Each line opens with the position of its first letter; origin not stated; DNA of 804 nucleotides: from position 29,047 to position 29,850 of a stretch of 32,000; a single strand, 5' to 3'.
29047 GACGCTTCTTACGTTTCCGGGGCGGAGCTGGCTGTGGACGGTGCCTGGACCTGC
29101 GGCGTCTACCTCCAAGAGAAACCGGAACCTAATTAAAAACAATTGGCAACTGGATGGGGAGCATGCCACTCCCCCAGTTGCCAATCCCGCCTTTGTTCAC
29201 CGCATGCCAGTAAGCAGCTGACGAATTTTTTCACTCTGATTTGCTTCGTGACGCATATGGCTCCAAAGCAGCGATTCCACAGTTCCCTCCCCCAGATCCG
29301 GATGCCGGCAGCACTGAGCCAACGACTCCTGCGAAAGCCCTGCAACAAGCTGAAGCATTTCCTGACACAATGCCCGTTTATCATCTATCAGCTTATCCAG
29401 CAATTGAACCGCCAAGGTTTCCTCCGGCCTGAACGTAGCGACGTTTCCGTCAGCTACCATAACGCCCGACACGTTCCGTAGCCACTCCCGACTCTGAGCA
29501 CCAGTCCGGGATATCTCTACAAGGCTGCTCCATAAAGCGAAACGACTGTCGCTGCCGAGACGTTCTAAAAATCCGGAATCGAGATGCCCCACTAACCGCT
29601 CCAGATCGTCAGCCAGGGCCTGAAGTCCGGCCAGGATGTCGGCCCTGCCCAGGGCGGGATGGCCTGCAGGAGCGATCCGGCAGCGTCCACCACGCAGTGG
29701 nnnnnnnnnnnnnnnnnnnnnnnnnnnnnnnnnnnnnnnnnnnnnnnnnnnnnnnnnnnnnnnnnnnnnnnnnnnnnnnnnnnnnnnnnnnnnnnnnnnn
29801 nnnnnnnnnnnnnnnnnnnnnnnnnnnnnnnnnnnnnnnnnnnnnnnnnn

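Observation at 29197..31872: Stand-alone cytoplasmic Mo/W bis-PGD enzyme fused to a DinB/YfiT-like four-helix domain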

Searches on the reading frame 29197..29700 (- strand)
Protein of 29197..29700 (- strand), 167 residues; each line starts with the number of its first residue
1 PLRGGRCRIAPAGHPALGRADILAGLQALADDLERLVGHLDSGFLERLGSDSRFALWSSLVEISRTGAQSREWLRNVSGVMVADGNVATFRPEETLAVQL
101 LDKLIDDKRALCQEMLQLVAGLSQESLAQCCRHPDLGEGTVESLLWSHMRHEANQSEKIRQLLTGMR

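Call 3: search_protein_families(library=pfam, proteins=[window:29197-29700:-], max_evalue=1)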
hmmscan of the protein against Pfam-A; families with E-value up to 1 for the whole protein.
window:29197-29700:- (167 aa): 1 family
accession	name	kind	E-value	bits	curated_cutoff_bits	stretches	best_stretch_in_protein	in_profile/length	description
PF12867.12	DinB_2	-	0.0026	18.7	24.8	1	72-153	45-122/128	DinB superfamily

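Call 4: search_protein_families(library=ncbifam, proteins=[window:29197-29700:-], max_evalue=1)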
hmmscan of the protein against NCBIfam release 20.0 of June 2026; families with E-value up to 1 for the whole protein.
window:29197-29700:- (167 aa): 0 families

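Call 9: search_solved_structures(query=window:29197-29700:-, max_evalue=10, show_alignments=3)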
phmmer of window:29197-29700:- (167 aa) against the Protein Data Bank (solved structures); distinct sequences matched with E-value up to 10: 2.
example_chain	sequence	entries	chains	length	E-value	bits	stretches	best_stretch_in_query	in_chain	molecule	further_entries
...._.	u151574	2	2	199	0.68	13.2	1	35-132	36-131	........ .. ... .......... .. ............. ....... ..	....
7emf_2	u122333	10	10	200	0.96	12.7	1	35-132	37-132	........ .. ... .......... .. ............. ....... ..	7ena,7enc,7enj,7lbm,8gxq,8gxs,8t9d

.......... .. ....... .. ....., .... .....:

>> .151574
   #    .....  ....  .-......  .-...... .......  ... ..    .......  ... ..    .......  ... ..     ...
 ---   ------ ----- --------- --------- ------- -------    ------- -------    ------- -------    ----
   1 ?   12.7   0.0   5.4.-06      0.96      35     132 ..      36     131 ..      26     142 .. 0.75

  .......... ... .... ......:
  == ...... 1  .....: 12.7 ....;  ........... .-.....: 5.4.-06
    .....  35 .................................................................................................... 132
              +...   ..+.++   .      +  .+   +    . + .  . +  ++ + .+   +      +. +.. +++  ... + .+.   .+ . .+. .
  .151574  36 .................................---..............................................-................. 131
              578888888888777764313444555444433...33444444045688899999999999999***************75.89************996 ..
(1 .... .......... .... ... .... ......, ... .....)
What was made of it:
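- Tried and rejected: Tail-only sequence searches. phmmer against the PDB gave only noise (Mediator Med29, E 0.7; call 9).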

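Call 10: find_homologous_proteins(query=window:29197-29700:-, max_evalue=0.001)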
Query window:29197-29700:-: 453 candidates shared short words with the query, none scored E <= 0.001.

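Call 28: search_protein_families(library=pfam, alignment_id=A1, max_evalue=1)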
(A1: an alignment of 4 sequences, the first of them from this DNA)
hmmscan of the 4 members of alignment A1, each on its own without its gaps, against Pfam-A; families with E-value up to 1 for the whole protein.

A. member 1, seq(155 aa): 1 family
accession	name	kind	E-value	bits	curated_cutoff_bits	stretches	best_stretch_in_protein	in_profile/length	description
PF12867.12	DinB_2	-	0.0027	18.6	24.8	1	60-141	45-122/128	DinB superfamily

B. families by the number of members that match (of 4 scanned): 8 families
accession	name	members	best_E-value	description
PF12867.12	DinB_2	4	3.8e-17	DinB superfamily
PF04978.18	MST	2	1.4e-08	Mycothiol-S-transferase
PF05163.17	DinB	2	2.7e-06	DinB family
PF11716.13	MDMPI_N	1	3e-10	Mycothiol maleylpyruvate isomerase N-terminal domain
PF08020.16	DUF1706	1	0.00041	Protein of unknown function (DUF1706)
PF23255.1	DUF7070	1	0.018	Domain of unknown function (DUF7070)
PF19698.5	DUF6197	1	0.065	Family of unknown function (DUF6197)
PF05719.16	GPP34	1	0.076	Golgi phosphoprotein 3 (GPP34)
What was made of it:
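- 29200..29664 (-): C-terminal DinB_2 / YfiT-type four-helix bundle (residues 737-891). DinB_2 E 0.0026-0.0027 for the tail alone, below the Pfam threshold (calls 3, 28). All 4 orthologous tails hit DinB_2, best E 3.8e-17 (call 28).
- On DinB_2 (PF12867) / DinB-YfiT-STL superfamily: The Geobacter tail scores 18.6-18.7 bits against GA 24.8 (calls 3, 28).
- Checked: On its own, the Geobacter tail scores below the Pfam DinB_2 threshold (18.6-18.7 bits against 24.8; calls 3, 28).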

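Call 36: predict_structure(alignment_id=A1)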
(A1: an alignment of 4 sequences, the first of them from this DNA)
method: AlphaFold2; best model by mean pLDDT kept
length: 155 residues; sequences in the alignment: 4
mean_pLDDT: 79.1   pTM: 0.71
mean pLDDT of the five models: 79.1, 76.2, 75.0, 74.7, 73.8
residues with pLDDT >= 90: 23; 70-90: 105; 50-70: 10; < 50: 17
segments of 3 or more residues with pLDDT < 50: 69-83
pLDDT, mean of each block of 10 residues (from residue 1): 71 89 78 81 85 85 73 42 59 80 89 89 88 90 89 70
secondary structure, 60 per line:
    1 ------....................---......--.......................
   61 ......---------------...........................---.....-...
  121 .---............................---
elements in order: H7-26 H30-35 H38-66 H82-108 H112-116 E118-121 E125-128 H129-152
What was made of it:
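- On DinB_2 (PF12867) / DinB-YfiT-STL superfamily: AF2 pTM 0.71 with four long helices (call 36).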

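Call 37: search_protein_representatives(alignment_id=A1)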
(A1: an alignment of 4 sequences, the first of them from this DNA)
Query: 4 sequences, 156 profile positions. Proteins with E-value up to 0.001 (for the whole library): 475; up to 1e-10: 11; up to 1e-30: 1. The best 150 are listed.
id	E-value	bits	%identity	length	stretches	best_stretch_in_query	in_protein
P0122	5.4e-35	137.1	-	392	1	1-155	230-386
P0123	2.7e-16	76.3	-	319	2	39-152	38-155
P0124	2.7e-16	76.3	-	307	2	8-148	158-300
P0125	1.7e-14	70.4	-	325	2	37-153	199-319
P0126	1.8e-14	70.4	-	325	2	6-150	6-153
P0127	1.3e-13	67.7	-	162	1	13-153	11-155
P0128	1.3e-11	61.1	-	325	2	39-148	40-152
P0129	3.6e-11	59.7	-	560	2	4-118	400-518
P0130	3.7e-11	59.6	-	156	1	28-152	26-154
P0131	7.4e-11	58.6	-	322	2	44-149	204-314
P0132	9.4e-11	58.3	-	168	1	37-152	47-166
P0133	1.9e-10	57.3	-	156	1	10-153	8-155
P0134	2.9e-10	56.7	-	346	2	8-145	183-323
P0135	3.1e-10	56.6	-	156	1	15-149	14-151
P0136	3.7e-10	56.4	-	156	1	13-152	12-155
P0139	7.3e-10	55.4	-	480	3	41-150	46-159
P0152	1.2e-08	51.5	-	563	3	6-146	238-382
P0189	4.3e-07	46.4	-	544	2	10-152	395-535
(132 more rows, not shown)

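Call 39: search_protein_families(library=pfam, proteins=[P0122, P0129, P0152, P0189, P0123, P0127, P0139], max_evalue=0.001)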
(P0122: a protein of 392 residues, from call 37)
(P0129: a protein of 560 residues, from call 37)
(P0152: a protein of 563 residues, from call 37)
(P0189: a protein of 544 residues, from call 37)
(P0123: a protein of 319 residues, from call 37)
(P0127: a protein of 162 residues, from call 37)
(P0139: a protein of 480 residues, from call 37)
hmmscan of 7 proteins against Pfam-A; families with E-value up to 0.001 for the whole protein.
P0122 (392 aa): 2 families
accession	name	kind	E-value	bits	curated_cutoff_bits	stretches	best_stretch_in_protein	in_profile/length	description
PF01568.27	Molydop_binding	-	2.2e-14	53.9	26.8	1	113-208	13-97/110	Molydopterin dinucleotide binding domain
PF00384.28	Molybdopterin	-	1.3e-05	24.9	24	1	5-82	135-183/353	Molybdopterin oxidoreductase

P0129 (560 aa): 5 families
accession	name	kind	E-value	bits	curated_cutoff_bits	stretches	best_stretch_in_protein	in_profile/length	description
PF12867.12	DinB_2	-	5.9e-35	120.9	24.8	3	110-233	5-128/128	DinB superfamily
PF05163.17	DinB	-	1.3e-12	48.4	23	0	116-236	21-141/165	DinB family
PF04978.18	MST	-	3.9e-10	40.8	27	1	108-234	7-141/149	Mycothiol-S-transferase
PF08020.16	DUF1706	-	1e-08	35.7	24.2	1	275-356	44-131/166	Protein of unknown function (DUF1706)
PF11716.13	MDMPI_N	-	2.4e-07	32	24.2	1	412-516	4-108/140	Mycothiol maleylpyruvate isomerase N-terminal domain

P0152 (563 aa): 5 families
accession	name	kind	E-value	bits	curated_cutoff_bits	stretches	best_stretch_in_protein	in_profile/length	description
PF12867.12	DinB_2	-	1.7e-31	109.8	24.8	3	246-382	2-126/128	DinB superfamily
PF05163.17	DinB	-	3.7e-10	40.4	23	1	241-369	7-121/165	DinB family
PF04978.18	MST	-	1.5e-09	38.9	27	1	244-382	4-138/149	Mycothiol-S-transferase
PF08020.16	DUF1706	-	3.3e-09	37.3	24.2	1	273-365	44-141/166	Protein of unknown function (DUF1706)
PF11716.13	MDMPI_N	-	4.9e-05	24.5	24.2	0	408-501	2-98/140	Mycothiol maleylpyruvate isomerase N-terminal domain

P0189 (544 aa): 5 families
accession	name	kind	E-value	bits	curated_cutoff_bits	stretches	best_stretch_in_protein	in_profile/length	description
PF12867.12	DinB_2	-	3.4e-27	95.9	24.8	3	401-531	4-128/128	DinB superfamily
PF04978.18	MST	-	7.4e-12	46.4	27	1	403-527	10-136/149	Mycothiol-S-transferase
PF11716.13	MDMPI_N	-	7.5e-10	40.1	24.2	2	401-502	3-109/140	Mycothiol maleylpyruvate isomerase N-terminal domain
PF05163.17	DinB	-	3.5e-06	27.5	23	0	405-540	18-147/165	DinB family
PF08020.16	DUF1706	-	2.9e-05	24.5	24.2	0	268-348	43-128/166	Protein of unknown function (DUF1706)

P0123 (319 aa): 5 families
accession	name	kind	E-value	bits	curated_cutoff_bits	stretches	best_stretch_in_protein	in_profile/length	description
PF12867.12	DinB_2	-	7.3e-28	98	24.8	2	11-149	2-126/128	DinB superfamily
PF11716.13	MDMPI_N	-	5.3e-19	69.7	24.2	2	11-152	1-140/140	Mycothiol maleylpyruvate isomerase N-terminal domain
PF08020.16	DUF1706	-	1.4e-07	32.1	24.2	0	166-282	8-129/166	Protein of unknown function (DUF1706)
PF05163.17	DinB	-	1.2e-05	25.8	23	0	165-218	5-55/165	DinB family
PF04978.18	MST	-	0.00016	22.6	27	0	10-147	5-136/149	Mycothiol-S-transferase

P0127 (162 aa): 6 families
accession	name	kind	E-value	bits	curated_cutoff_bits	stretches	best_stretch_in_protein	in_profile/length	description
PF12867.12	DinB_2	-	6.8e-24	85.2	24.8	1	12-150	2-128/128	DinB superfamily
PF11716.13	MDMPI_N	-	1.1e-12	49.3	24.2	1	13-138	2-127/140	Mycothiol maleylpyruvate isomerase N-terminal domain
PF04978.18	MST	-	7.1e-07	30.2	27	1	13-139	7-129/149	Mycothiol-S-transferase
PF05163.17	DinB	-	4.9e-06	27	23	1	8-162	8-150/165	DinB family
PF13668.12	Ferritin_2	-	8e-05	23.2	24.7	0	44-89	43-91/138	Ferritin-like domain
PF08020.16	DUF1706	-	0.0001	22.7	24.2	1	15-142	17-152/166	Protein of unknown function (DUF1706)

P0139 (480 aa): 5 families
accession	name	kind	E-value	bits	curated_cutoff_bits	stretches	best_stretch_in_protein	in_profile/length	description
PF12867.12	DinB_2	-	6.7e-33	114.3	24.8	3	337-471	2-125/128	DinB superfamily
PF11716.13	MDMPI_N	-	2.3e-15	57.9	24.2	2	24-142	6-125/140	Mycothiol maleylpyruvate isomerase N-terminal domain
PF08020.16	DUF1706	-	7.6e-14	52.4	24.2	1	11-161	6-165/166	Protein of unknown function (DUF1706)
PF04978.18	MST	-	4.1e-06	27.8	27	0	19-163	6-146/149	Mycothiol-S-transferase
PF05163.17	DinB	-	9.1e-05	22.9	23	0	180-310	14-134/165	DinB family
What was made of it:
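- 29200..29664 (-): The profile search found 475 hits, and the best 150 listed are mostly ~156-aa proteins, the sampled ones being DinB_2 (calls 37, 39).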

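Call 40: fold_search(model_id=the predicted structure, library=pdb)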
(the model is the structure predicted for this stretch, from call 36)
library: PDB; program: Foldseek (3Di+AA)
matches with E <= 10: 265; with E <= 0.001: 0
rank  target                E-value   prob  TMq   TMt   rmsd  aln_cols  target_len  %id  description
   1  1rxq_B                9.9e-03  1.00  0.66  0.59   6.8       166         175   14  YfiT from Bacillus subtilis is a probable metal-dependent hydrolase with an unusual four-helix bundle topology (released 2004-07-20)
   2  2rd9_B                9.9e-03  1.00  0.51  0.45   6.0       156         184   17  Crystal structure of a putative yfit-like metal-dependent hydrolase (bh0186) from bacillus halodurans c-125 at 2.30 A  (released 2007-10-09)
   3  2rd9_A                1.1e-02  1.00  0.63  0.53   5.0       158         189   16  Crystal structure of a putative yfit-like metal-dependent hydrolase (bh0186) from bacillus halodurans c-125 at 2.30 A  (released 2007-10-09)
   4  1rxq_D                1.4e-02  1.00  0.67  0.62   6.8       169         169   14  YfiT from Bacillus subtilis is a probable metal-dependent hydrolase with an unusual four-helix bundle topology (released 2004-07-20)
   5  2rd9_C                1.4e-02  1.00  0.64  0.55   5.3       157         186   15  Crystal structure of a putative yfit-like metal-dependent hydrolase (bh0186) from bacillus halodurans c-125 at 2.30 A  (released 2007-10-09)
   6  8f5v_A                1.4e-02  1.00  0.58  0.54   8.5       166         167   17  Crystal structure of Mycobacterium tuberculosis Mycothiol S-transferase enzyme in complex with mycothiol and Zn2+ (released 2023-04-05)
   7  1rxq_A                1.5e-02  1.00  0.67  0.60   6.7       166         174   14  YfiT from Bacillus subtilis is a probable metal-dependent hydrolase with an unusual four-helix bundle topology (released 2004-07-20)
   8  8fx9                  2.1e-02  1.00  0.60  0.55   8.2       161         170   14  Crystal strucutre of Mycobacterium tuberculosis Mycothiol-S-transferase enzyme (released 2023-04-05)
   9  3cex_A                2.5e-02  1.00  0.52  0.48   8.9       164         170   12  Crystal structure of the conserved protein of locus EF_3021 from Enterococcus faecalis (released 2008-05-13)
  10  3gor_D                4.1e-02  1.00  0.60  0.61   5.1       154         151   10  Crystal structure of putative metal-dependent hydrolase APC36150 (released 2009-05-19)
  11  6iz2_A                4.3e-02  1.00  0.66  0.70   5.7       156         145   18  Crystal structure of DinB/YfiT protein DR0053 from D. radiodurans R1 (released 2019-05-15)
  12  3dka_B                4.3e-02  1.00  0.58  0.62   4.9       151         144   12  Crystal structure of a dinb-like protein (yjoa, bsu12410) from bacillus subtilis at 2.30 A resolution (released 2008-08-19)
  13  6iz2_B                5.9e-02  1.00  0.65  0.70   5.8       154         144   19  Crystal structure of DinB/YfiT protein DR0053 from D. radiodurans R1 (released 2019-05-15)
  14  2yqy_A                6.3e-02  1.00  0.58  0.69   5.5       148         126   18  Crystal structure of TT2238, a four-helix bundle protein (released 2008-03-04)
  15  2nsg                  6.6e-02  1.00  0.58  0.40   5.7       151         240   10  Crystal structure of the mycothiol-dependent maleylpyruvate isomerase H52A mutant (released 2007-04-10)
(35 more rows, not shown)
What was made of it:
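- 29200..29664 (-): Foldseek top hits are YfiT 1rxq, 2rd9, MST 8f5v and DR0053, with prob ~1 and TM 0.6-0.67 (call 40).
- On DinB_2 (PF12867) / DinB-YfiT-STL superfamily: 22 of the top 23 Foldseek PDB hits are DinB/YfiT-fold proteins or closely similar four-helix bundles, with prob 0.97-1.0 and TM up to 0.67 (call 40).
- Closest known: Two-domain DinB enzymes. Same: MDMPI and EgtB both appear among the Foldseek hits (call 40).
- MDMPI and EgtB are among the Foldseek hits (call 40).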

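Call 47: find_related_loci(query=A1, collection=genome_contigs, flank=6000)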
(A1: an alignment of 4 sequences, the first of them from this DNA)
Query A1 (155 aa) in genome_contigs; peptide patterns used: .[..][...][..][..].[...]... (x = any residue, [..] = any of these).
5 stretches matched a pattern; 2 encode a relative of the query (tblastn E <= 1e-3); 2 distinct loci.
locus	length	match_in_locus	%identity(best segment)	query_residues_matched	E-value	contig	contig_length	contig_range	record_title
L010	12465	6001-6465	35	3-152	4e-24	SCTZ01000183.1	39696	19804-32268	MAG: Chloroflexota bacterium isolate FW602_bin.16 FW602_bin.16-94071, whole genome shotgun sequence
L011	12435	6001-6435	33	3-151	2e-18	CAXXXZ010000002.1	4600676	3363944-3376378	MAG: Desulfobacterales bacterium isolate 1cb28d9f-b7ae-4855-b640-1d7976c098a6 genome assembly, contig: contig_2, whole g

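Call 63: find_homologous_proteins(query=A1, max_evalue=1e-8)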
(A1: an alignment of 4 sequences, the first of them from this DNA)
Query A1 (4 sequences): 8000 candidates shared short words with the query, none scored E <= 1e-8.
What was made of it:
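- Tried and rejected: Two word-indexed searches with the tail, as a single sequence and as an alignment, returned nothing (calls 10, 63).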
